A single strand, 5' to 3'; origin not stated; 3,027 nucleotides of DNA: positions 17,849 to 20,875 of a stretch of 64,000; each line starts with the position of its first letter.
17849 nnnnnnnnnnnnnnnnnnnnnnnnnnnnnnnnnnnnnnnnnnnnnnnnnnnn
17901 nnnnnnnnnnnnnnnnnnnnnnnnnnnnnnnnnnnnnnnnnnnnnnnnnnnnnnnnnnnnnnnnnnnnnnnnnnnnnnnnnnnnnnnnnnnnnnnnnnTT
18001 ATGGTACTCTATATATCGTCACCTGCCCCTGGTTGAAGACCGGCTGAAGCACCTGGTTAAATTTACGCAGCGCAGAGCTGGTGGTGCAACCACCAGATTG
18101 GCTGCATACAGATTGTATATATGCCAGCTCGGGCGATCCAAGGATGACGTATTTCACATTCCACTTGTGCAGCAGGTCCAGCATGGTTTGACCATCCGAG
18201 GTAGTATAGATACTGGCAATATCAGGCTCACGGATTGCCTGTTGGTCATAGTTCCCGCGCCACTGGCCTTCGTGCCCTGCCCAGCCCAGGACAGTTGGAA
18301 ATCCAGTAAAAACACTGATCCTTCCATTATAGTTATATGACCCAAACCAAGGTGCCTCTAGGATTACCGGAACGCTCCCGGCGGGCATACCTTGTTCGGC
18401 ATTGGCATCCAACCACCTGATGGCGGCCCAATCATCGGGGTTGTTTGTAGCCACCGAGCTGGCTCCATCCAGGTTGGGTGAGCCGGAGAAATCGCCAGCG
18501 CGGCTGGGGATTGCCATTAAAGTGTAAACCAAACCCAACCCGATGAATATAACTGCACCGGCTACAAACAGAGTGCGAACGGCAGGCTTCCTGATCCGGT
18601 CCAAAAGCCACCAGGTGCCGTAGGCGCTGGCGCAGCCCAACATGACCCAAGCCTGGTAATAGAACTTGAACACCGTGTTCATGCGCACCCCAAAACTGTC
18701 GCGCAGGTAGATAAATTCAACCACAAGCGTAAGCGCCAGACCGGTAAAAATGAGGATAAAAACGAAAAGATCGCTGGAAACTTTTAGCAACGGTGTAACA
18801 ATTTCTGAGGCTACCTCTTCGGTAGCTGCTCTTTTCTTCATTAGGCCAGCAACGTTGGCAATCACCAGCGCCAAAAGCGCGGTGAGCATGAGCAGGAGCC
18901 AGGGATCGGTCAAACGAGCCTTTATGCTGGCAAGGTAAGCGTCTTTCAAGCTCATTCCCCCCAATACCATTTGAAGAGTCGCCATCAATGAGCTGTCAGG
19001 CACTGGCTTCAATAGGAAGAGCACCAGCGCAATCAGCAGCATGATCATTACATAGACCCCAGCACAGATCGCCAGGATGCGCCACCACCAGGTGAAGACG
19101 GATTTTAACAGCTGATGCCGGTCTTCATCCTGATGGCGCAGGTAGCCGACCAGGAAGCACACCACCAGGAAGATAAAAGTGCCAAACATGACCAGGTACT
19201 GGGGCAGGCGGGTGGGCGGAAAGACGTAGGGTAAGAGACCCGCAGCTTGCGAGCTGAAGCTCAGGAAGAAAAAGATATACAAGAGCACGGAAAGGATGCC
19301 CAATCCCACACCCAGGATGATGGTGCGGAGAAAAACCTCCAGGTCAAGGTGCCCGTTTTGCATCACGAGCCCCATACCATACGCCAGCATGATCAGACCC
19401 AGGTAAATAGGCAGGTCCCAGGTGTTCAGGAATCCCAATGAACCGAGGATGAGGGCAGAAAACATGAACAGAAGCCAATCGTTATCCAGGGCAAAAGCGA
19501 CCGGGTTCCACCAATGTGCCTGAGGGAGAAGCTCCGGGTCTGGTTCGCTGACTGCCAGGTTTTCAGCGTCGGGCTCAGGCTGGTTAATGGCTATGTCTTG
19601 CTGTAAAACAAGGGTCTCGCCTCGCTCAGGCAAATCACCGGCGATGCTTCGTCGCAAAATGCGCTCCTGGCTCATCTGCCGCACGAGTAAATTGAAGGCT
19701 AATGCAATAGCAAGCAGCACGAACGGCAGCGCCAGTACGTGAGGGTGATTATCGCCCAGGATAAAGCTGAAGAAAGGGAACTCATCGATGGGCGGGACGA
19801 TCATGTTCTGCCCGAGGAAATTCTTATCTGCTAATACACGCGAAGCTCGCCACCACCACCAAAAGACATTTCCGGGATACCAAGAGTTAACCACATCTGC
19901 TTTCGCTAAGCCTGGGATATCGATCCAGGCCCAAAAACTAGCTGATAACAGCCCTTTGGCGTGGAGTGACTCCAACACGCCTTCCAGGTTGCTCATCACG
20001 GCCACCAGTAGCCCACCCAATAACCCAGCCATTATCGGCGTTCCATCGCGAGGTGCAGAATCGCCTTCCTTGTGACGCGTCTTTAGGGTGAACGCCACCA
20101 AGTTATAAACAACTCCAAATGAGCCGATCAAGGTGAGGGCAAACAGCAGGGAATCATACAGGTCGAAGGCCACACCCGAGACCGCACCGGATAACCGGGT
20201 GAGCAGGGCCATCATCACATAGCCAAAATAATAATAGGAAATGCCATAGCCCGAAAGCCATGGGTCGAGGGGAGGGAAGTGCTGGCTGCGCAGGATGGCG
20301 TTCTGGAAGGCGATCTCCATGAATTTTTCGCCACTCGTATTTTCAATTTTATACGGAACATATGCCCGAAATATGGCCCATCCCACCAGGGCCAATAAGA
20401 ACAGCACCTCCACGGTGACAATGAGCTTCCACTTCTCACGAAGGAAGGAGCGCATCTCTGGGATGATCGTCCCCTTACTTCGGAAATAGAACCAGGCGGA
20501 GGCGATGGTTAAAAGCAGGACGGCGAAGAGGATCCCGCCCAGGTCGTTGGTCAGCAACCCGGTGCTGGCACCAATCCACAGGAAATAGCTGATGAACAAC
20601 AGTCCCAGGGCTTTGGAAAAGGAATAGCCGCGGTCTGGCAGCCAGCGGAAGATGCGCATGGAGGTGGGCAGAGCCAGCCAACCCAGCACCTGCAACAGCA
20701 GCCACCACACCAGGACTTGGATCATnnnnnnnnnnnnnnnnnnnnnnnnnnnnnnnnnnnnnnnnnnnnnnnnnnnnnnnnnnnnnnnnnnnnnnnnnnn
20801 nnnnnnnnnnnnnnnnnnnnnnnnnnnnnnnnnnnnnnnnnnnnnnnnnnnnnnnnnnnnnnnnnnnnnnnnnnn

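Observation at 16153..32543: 16 kb co-directional cluster of giant GT-C-like and YYY (DUF2298) membrane proteins with two methyltransferases, a GT4 and a flippase-like protein: candidate uncharacterised envelope glycosylation machine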

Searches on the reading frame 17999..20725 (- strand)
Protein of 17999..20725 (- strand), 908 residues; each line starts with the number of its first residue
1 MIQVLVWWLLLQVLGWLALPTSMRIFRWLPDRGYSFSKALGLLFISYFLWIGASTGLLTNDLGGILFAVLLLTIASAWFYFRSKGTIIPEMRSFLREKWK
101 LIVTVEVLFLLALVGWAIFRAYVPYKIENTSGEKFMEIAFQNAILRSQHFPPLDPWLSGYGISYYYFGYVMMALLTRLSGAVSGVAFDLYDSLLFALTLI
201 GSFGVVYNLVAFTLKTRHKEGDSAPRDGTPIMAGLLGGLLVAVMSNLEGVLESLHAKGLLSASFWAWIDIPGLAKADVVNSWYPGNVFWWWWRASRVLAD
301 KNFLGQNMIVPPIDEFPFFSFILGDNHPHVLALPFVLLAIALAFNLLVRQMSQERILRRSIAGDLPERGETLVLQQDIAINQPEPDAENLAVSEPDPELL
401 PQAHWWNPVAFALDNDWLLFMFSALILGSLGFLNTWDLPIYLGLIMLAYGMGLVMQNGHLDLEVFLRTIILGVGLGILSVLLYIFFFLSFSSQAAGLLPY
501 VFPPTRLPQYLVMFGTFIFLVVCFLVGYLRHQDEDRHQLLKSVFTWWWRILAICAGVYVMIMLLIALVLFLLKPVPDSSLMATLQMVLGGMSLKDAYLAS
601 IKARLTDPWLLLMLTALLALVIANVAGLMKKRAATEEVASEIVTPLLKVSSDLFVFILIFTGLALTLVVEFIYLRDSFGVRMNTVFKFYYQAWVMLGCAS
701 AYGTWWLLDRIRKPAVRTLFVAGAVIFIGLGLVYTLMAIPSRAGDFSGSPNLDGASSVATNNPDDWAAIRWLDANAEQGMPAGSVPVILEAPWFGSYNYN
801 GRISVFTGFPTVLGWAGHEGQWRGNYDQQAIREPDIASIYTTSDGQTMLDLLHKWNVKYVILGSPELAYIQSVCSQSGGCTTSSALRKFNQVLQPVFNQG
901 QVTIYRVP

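Call 3: search_protein_families(library=pfam, proteins=[window:17999-20725:-], max_evalue=0.01)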
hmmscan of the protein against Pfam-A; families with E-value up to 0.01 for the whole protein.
window:17999-20725:- (908 aa): 1 family
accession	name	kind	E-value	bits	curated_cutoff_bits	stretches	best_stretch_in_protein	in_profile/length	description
PF10060.15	DUF2298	-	7.9e-105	352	27.8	1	45-696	2-488/488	Uncharacterized membrane protein (DUF2298)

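Call 5: search_protein_families(library=ncbifam, proteins=[window:17999-20725:-], max_evalue=0.01)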
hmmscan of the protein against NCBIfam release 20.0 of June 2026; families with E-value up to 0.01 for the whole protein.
window:17999-20725:- (908 aa): 1 family
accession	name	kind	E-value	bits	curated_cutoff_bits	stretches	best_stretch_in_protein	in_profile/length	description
TIGR03662.1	Chlor_Arch_YYY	subfamily_domain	1.4e-143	480.2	300.25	2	413-907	306-726/727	chlor_Arch_YYY domain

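Call 12: search_solved_structures(query=window:17999-20725:-, max_evalue=1)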
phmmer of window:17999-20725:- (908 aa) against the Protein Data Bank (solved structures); distinct sequences matched with E-value up to 1: 4.
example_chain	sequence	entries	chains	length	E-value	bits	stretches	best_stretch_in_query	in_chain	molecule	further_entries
9fgn_B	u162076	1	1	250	0.71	11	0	281-308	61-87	Capsid protein VP2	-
9exi_B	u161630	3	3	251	0.72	11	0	281-308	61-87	Capsid protein VP2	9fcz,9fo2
3j2j_C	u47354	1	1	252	0.72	11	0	281-308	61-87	Protein VP2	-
1d4m_2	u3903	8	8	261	0.8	10.8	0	281-308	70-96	PROTEIN (COXSACKIEVIRUS A9) | Capsid protein VP2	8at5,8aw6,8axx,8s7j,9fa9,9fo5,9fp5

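Call 16: find_homologous_proteins(query=window:17999-20725:-, max_evalue=1e-10)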
Query window:17999-20725:- (908 aa): 5540 proteins with E <= 1e-10 among 8000 candidates; the best 120 are listed.
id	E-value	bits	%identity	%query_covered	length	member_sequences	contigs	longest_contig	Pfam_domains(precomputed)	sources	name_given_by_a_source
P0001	0.0e+0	2051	100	100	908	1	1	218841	PF10060.16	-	-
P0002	0.0e+0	1767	87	100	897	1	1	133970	PF10060.16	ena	-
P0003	0.0e+0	1648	80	100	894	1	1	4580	PF10060.16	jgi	jgi:YYY domain-containing protein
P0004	0.0e+0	1621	79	100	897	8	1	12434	PF10060.16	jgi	jgi:YYY domain-containing protein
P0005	0.0e+0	1603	78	100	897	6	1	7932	PF10060.16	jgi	jgi:YYY domain-containing protein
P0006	0.0e+0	1594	78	100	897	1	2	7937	PF10060.16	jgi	jgi:YYY domain-containing protein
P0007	0.0e+0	1586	76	100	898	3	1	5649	PF10060.16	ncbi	-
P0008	0.0e+0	1575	77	100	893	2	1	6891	PF10060.16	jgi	-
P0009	0.0e+0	1567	76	100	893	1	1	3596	PF10060.16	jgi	jgi:YYY domain-containing protein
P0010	0.0e+0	1557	75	100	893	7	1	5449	PF10060.16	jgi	jgi:YYY domain-containing protein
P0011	0.0e+0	1554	76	100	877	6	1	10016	PF10060.16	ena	-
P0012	0.0e+0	1551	75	100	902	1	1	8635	PF10060.16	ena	-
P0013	0.0e+0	1547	74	100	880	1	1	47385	PF10060.16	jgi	jgi:YYY domain-containing protein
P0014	0.0e+0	1546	74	100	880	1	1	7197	PF10060.16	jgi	jgi:YYY domain-containing protein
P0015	0.0e+0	1538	75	100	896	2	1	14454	PF10060.16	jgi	jgi:YYY domain-containing protein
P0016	0.0e+0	1532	74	100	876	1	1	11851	PF10060.16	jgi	jgi:YYY domain-containing protein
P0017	0.0e+0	1530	76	100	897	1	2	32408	PF10060.16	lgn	-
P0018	0.0e+0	1528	74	100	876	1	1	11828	PF10060.16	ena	-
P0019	0.0e+0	1527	74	100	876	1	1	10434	PF10060.16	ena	-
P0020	0.0e+0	1521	74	100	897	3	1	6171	PF10060.16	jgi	-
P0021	0.0e+0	1521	74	100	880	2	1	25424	PF10060.16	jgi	jgi:YYY domain-containing protein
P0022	0.0e+0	1517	75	100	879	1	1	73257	PF10060.16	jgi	jgi:YYY domain-containing protein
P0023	0.0e+0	1515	73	100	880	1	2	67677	PF10060.16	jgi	jgi:YYY domain-containing protein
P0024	0.0e+0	1509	74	100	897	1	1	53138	PF10060.16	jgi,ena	-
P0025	0.0e+0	1506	74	100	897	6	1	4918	PF10060.16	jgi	jgi:YYY domain-containing protein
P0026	0.0e+0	1500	73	100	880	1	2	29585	PF10060.16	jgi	jgi:YYY domain-containing protein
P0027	0.0e+0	1497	73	100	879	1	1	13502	PF10060.16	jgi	-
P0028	0.0e+0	1490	73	100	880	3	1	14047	PF10060.16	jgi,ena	-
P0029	0.0e+0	1488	72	100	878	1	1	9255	PF10060.16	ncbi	-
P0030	0.0e+0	1484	73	100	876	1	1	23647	PF10060.16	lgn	-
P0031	0.0e+0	1475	71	100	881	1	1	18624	PF10060.16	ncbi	-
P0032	0.0e+0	1472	72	100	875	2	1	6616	PF10060.16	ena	-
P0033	0.0e+0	1467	71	100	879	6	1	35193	PF10060.16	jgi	jgi:YYY domain-containing protein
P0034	0.0e+0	1467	72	100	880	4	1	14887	PF10060.16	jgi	jgi:YYY domain-containing protein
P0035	0.0e+0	1466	72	100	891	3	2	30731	PF10060.16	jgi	jgi:YYY domain-containing protein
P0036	0.0e+0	1461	72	100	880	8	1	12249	PF10060.16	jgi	jgi:YYY domain-containing protein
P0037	0.0e+0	1459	71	100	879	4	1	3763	PF10060.16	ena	-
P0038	0.0e+0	1458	71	100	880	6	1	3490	PF10060.16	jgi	jgi:YYY domain-containing protein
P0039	0.0e+0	1456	71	100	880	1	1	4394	PF10060.16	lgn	-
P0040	0.0e+0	1456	71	100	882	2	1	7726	PF10060.16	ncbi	-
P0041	0.0e+0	1456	72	100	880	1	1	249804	PF10060.16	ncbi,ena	-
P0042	0.0e+0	1454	72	100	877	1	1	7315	PF10060.16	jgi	jgi:YYY domain-containing protein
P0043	0.0e+0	1450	71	100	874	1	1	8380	PF10060.16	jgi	jgi:YYY domain-containing protein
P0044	0.0e+0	1448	72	100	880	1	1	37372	PF10060.16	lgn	-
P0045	0.0e+0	1448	71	100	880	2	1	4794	PF10060.16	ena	-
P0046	0.0e+0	1447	71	100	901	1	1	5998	PF10060.16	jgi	jgi:YYY domain-containing protein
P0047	0.0e+0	1447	69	100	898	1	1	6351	PF10060.16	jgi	jgi:YYY domain-containing protein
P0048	0.0e+0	1447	70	100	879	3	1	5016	PF10060.16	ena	-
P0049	0.0e+0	1445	71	100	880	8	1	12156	PF10060.16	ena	-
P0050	0.0e+0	1444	71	99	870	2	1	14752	PF10060.16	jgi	-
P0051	0.0e+0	1442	71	100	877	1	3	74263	PF10060.16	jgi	jgi:YYY domain-containing protein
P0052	0.0e+0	1441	71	100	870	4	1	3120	PF10060.16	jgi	jgi:YYY domain-containing protein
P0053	0.0e+0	1440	70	100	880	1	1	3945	PF10060.16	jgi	jgi:YYY domain-containing protein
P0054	0.0e+0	1438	70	100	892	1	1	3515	PF10060.16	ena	-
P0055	0.0e+0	1437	71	100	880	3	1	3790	PF10060.16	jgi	-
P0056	0.0e+0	1437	70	100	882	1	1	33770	PF10060.16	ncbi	-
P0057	0.0e+0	1436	69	100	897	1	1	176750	PF10060.16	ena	-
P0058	0.0e+0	1433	71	100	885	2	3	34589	PF10060.16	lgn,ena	-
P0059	0.0e+0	1432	70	100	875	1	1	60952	PF10060.16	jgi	jgi:YYY domain-containing protein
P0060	0.0e+0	1431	69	100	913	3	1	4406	PF10060.16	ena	-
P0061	0.0e+0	1430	70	100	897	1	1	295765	PF10060.16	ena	-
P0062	0.0e+0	1427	69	100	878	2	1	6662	PF10060.16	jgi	jgi:YYY domain-containing protein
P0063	0.0e+0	1420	69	100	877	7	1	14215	PF10060.16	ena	-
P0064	0.0e+0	1419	69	100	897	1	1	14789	PF10060.16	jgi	jgi:uncharacterized membrane protein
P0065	0.0e+0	1416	69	100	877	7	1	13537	PF10060.16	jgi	jgi:YYY domain-containing protein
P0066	0.0e+0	1415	70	100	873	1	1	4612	PF10060.16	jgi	jgi:YYY domain-containing protein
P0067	0.0e+0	1411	69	100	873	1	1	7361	PF10060.16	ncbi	-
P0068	0.0e+0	1407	69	100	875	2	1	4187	PF10060.16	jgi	jgi:YYY domain-containing protein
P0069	0.0e+0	1404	69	100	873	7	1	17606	PF10060.16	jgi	jgi:YYY domain-containing protein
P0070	0.0e+0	1399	69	100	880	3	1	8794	PF10060.16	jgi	jgi:YYY domain-containing protein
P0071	0.0e+0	1394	69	100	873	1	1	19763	PF10060.16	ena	-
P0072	0.0e+0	1390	68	100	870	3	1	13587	PF10060.16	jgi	jgi:YYY domain-containing protein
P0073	0.0e+0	1390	70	98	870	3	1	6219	PF10060.16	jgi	jgi:uncharacterized membrane protein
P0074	0.0e+0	1390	68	100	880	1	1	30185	PF10060.16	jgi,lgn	jgi:YYY domain-containing protein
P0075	0.0e+0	1388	67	100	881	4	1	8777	PF10060.16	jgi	jgi:YYY domain-containing protein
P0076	0.0e+0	1386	68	100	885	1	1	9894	PF10060.16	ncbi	-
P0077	0.0e+0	1386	67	100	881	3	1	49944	PF10060.16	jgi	-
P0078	0.0e+0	1386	68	100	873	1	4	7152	PF10060.16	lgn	-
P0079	0.0e+0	1383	68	100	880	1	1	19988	PF10060.16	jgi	jgi:YYY domain-containing protein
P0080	0.0e+0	1380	68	100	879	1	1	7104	PF10060.16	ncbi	-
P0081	0.0e+0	1380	68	100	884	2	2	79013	PF10060.16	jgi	jgi:YYY domain-containing protein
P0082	0.0e+0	1379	68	100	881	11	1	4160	PF10060.16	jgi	jgi:YYY domain-containing protein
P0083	0.0e+0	1377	68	100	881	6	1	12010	PF10060.16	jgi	jgi:YYY domain-containing protein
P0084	0.0e+0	1374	70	98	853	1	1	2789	PF10060.16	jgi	jgi:YYY domain-containing protein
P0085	0.0e+0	1373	67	100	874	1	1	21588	PF10060.16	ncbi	-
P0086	0.0e+0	1372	74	91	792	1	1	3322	PF10060.16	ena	-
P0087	0.0e+0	1367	71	94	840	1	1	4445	PF10060.16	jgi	jgi:YYY domain-containing protein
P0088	0.0e+0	1364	66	100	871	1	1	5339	PF10060.16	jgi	jgi:YYY domain-containing protein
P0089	0.0e+0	1360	67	100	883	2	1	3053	PF10060.16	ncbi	-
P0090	0.0e+0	1353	67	100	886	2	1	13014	PF10060.16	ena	-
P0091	0.0e+0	1352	68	100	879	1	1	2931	PF10060.16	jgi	jgi:YYY domain-containing protein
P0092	0.0e+0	1351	67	100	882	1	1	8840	PF10060.16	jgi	jgi:YYY domain-containing protein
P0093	0.0e+0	1351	67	100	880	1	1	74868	PF10060.16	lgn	-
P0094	0.0e+0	1348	65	100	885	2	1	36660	PF10060.16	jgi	jgi:YYY domain-containing protein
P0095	0.0e+0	1347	67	100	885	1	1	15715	PF10060.16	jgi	jgi:YYY domain-containing protein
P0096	0.0e+0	1343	66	100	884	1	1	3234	PF10060.16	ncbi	-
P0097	0.0e+0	1339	66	100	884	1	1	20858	PF10060.16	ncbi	-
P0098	0.0e+0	1333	66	100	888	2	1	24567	PF10060.16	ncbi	-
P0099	0.0e+0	1319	67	99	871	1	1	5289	PF10060.16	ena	-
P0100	0.0e+0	1297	63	100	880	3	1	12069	PF10060.16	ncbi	ncbi:MAG: DUF2298 domain-containing protein [Anaerolineales bacterium]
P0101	0.0e+0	1246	71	87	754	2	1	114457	PF10060.16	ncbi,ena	-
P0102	0.0e+0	1229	71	85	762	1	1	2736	PF10060.16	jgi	jgi:YYY domain-containing protein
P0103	0.0e+0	1226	69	87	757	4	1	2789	PF10060.16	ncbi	-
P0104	0.0e+0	1192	68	86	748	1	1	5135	PF10060.16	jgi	jgi:YYY domain-containing protein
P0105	0.0e+0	1171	72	81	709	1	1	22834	PF10060.16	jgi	jgi:YYY domain-containing protein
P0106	0.0e+0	1162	71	81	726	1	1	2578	PF10060.16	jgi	jgi:YYY domain-containing protein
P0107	0.0e+0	1162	78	73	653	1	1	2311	PF10060.16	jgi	jgi:YYY domain-containing protein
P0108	0.0e+0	1128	57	100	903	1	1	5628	PF10060.16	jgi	jgi:YYY domain-containing protein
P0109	0.0e+0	1117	57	100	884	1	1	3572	PF10060.16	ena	-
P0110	0.0e+0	1114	57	99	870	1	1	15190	PF10060.16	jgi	jgi:YYY domain-containing protein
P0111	0.0e+0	1111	56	100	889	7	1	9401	PF10060.16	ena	-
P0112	0.0e+0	1109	57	100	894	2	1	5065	PF10060.16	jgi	-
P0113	0.0e+0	1108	56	99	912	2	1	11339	PF10060.16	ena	-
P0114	0.0e+0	1108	58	100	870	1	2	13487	PF10060.16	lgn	-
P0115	0.0e+0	1107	56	100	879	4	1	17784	PF10060.16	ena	-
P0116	0.0e+0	1103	57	100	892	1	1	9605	PF10060.16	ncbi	-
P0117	0.0e+0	1094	56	100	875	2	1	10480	PF10060.16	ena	-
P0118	0.0e+0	1093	55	100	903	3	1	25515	PF10060.16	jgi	jgi:YYY domain-containing protein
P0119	0.0e+0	1090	57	100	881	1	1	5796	PF10060.16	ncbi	-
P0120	0.0e+0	1078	72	75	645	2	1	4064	PF10060.16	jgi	jgi:YYY domain-containing protein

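Call 17: find_related_loci(query=window:17999-20725:-, collection=genome_contigs, flank=10000)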
Query window:17999-20725:- (908 aa) in genome_contigs; peptide patterns used: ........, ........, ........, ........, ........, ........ (x = any residue, [..] = any of these).
600 stretches matched a pattern (row limit reached: there are more); 595 encode a relative of the query (tblastn E <= 1e-3); the best 80 are kept; 80 distinct loci.
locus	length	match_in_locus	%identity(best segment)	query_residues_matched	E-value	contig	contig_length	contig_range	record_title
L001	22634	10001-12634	71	1-908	0e+0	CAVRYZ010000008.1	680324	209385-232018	MAG: uncultured Chloroflexia bacterium isolate MFD05942.bin.2.86 genome assembly, contig: contig_578, whole genome shotg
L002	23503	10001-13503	70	1-908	0e+0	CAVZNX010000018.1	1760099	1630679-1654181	MAG: uncultured Chloroflexia bacterium isolate MFD02979.bin.2.70 genome assembly, contig: contig_53696, whole genome sho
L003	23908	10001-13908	69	1-908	0e+0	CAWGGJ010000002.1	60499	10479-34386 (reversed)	MAG: uncultured Chloroflexia bacterium isolate MFD02979.bin.1.144 genome assembly, contig: contig_147435, whole genome s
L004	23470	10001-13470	69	1-908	0e+0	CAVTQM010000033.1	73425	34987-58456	MAG: uncultured Chloroflexia bacterium isolate MFD00709.bin.2.142 genome assembly, contig: contig_178789, whole genome s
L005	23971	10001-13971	55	1-908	0e+0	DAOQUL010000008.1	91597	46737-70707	MAG TPA_asm: Anaerolineales bacterium isolate AMR_MDS_1115 NODE_286_length_91597_cov_11.465491, whole genome shotgun seq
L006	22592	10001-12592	56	1-908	0e+0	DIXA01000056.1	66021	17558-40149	MAG TPA_asm: Anaerolineales bacterium UBA6092 UBA6092_contig_6770, whole genome shotgun sequence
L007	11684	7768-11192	54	4-908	0e+0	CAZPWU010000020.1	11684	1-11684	MAG TPA_asm: uncultured Anaerolineaceae bacterium isolate binchicken_co33_477 genome assembly, contig: NODE_6756_length_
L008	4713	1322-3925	51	1-908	0e+0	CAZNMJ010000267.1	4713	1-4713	MAG TPA_asm: uncultured Anaerolineales bacterium isolate SRP239594_co1_144 genome assembly, contig: NODE_14193_length_47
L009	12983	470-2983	50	1-908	0e+0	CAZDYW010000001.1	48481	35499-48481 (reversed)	MAG TPA_asm: uncultured Anaerolineales bacterium isolate binchicken_co15_170 genome assembly, contig: NODE_222_length_48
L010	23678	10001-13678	49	1-908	0e+0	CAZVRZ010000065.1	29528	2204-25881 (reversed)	MAG TPA_asm: uncultured Anaerolineaceae bacterium isolate SRP192927_co7_37 genome assembly, contig: NODE_2531_length_295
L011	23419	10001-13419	51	4-908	0e+0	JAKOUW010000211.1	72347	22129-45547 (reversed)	MAG: Chloroflexota bacterium isolate JPNG_maxbin.019 k201_509407, whole genome shotgun sequence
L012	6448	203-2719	51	1-908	0e+0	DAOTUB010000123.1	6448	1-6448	MAG TPA_asm: Anaerolineae bacterium isolate F17_41 k129_1603243, whole genome shotgun sequence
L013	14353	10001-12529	50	3-908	0e+0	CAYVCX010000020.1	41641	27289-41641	MAG TPA_asm: uncultured Anaerolineales bacterium isolate SRP141376_co1_360 genome assembly, contig: NODE_2238_length_416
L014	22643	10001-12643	50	1-908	0e+0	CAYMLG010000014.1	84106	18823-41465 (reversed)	MAG TPA_asm: uncultured Anaerolineaceae bacterium isolate binchicken_co350_84 genome assembly, contig: NODE_423_length_8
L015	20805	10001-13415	48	1-908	0e+0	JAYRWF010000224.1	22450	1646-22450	MAG: Anaerolineales bacterium isolate NJ_NJASGE3bin.38 k141_628008, whole genome shotgun sequence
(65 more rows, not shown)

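Call 27: search_solved_structures(query=A2, max_evalue=10)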
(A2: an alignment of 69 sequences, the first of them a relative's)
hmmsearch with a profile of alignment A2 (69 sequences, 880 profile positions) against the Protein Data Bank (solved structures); distinct sequences matched with E-value up to 10: 4.
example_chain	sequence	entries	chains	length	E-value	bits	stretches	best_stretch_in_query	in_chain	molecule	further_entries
7da0_B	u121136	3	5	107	1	10.5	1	54-119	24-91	Centromere protein S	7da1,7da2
3vh5_A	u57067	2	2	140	1.8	9.8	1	54-120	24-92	CENP-S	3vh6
3b0b_B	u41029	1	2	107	1.9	9.6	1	54-119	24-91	Centromere protein S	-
6xeh_A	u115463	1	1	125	2.2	9.5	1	804-862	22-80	DE NOVO DESIGNED OR386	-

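Call 39: predict_structure(alignment_id=A2)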
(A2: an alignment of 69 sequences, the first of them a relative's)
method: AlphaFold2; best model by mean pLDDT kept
length: 908 residues; sequences in the alignment: 69
mean_pLDDT: 73.3   pTM: 0.82
mean pLDDT of the five models: 73.3, 72.5, 70.8, 64.9, 63.5
residues with pLDDT >= 90: 243; 70-90: 299; 50-70: 207; < 50: 159
segments of 3 or more residues with pLDDT < 50: 126-132, 149-164, 278-297, 314-328, 368-399, 487-499, 641-647, 677-682, 794-810, 816-826, 895-908
pLDDT, mean of each block of 10 residues (from residue 1): 89 94 94 96 88 73 89 90 84 94 96 87 54 54 54 38 56 78 77 90 97 82 74 94 73 72 68 55 42 48 64 50 50 88 96 66 56 41 39 42 80 90 90 78 95 87 93 92 58 46 61 81 92 80 94 91 84 77 73 82 80 92 88 64 51 93 85 54 65 92 94 91 90 68 62 68 65 61 59 50 44 48 50 80 84 74 69 77 78 54 41
secondary structure, 60 per line:
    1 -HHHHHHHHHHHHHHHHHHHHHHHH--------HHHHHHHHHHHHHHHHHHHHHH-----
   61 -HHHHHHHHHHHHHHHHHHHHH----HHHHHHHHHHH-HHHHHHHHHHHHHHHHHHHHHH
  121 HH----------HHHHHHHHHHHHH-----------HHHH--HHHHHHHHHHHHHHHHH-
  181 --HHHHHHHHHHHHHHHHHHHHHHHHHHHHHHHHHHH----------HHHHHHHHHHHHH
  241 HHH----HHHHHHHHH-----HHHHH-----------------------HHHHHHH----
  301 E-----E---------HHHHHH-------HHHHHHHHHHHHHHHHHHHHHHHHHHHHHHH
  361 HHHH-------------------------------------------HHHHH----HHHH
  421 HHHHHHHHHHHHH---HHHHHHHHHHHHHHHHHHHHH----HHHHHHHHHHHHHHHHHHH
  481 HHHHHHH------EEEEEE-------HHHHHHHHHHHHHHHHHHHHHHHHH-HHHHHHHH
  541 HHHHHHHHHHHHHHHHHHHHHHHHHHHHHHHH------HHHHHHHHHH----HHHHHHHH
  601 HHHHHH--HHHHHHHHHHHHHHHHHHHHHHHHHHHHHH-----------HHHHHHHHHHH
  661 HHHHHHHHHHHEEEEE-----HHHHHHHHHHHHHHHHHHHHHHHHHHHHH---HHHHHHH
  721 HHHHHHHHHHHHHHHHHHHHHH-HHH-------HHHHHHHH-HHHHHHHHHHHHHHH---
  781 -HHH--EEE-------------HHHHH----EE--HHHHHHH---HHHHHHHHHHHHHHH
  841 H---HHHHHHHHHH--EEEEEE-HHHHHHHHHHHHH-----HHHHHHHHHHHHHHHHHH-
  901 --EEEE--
elements in order (helices of 4 or more, strands of 3 or more residues): H2-25 H34-55 H62-82 H87-97 H99-122 H133-145 H157-160 H163-179 H183-217 H228-243 H248-256 H262-266 H290-296 H317-322 H330-364 H408-412 H417-433 H437-457 H462-487 E494-499 H507-531 H533-572 H579-588 H593-606 H609-638 H650-671 E672-676 H682-710 H714-742 H754-761 H763-777 E787-789 H803-807 H816-822 H826-841 H845-854 E857-862 H864-876 H882-899 E903-906
